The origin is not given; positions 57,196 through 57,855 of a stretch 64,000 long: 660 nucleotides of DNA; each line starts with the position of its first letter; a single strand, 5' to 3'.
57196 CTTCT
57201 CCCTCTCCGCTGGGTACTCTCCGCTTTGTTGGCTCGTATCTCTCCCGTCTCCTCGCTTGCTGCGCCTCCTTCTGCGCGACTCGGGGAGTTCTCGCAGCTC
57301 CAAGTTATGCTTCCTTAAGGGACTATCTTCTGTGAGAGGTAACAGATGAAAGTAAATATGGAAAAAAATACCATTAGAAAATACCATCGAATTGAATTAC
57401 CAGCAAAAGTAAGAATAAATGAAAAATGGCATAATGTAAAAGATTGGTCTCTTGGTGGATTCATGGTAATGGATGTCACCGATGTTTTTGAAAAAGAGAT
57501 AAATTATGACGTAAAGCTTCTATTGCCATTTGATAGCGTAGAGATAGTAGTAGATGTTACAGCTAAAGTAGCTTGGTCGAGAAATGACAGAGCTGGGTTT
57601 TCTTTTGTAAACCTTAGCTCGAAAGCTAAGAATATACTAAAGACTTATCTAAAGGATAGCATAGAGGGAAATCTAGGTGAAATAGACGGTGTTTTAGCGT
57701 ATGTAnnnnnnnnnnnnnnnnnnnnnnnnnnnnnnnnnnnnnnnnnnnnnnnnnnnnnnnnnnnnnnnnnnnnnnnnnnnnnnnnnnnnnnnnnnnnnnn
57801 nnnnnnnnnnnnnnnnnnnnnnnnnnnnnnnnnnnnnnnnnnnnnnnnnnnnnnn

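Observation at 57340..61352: Low-GC (~35%) island encoding an Alg44/Alg8-like c-di-GMP-gated exopolysaccharide synthase with fused beta-helix domain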

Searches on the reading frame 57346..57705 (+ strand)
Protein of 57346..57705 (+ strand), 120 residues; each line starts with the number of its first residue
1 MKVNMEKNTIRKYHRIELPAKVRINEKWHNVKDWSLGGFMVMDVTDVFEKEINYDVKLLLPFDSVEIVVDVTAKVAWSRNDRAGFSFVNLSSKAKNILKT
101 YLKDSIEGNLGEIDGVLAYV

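Call 124: search_solved_structures(query=window:57346-57705:+, max_evalue=10, show_alignments=2)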
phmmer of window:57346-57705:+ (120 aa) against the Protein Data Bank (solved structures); distinct sequences matched with E-value up to 10: 1.
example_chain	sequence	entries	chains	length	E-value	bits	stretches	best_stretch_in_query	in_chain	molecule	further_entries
3p02_A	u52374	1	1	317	0.45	13.8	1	33-104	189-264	Uncharacterized protein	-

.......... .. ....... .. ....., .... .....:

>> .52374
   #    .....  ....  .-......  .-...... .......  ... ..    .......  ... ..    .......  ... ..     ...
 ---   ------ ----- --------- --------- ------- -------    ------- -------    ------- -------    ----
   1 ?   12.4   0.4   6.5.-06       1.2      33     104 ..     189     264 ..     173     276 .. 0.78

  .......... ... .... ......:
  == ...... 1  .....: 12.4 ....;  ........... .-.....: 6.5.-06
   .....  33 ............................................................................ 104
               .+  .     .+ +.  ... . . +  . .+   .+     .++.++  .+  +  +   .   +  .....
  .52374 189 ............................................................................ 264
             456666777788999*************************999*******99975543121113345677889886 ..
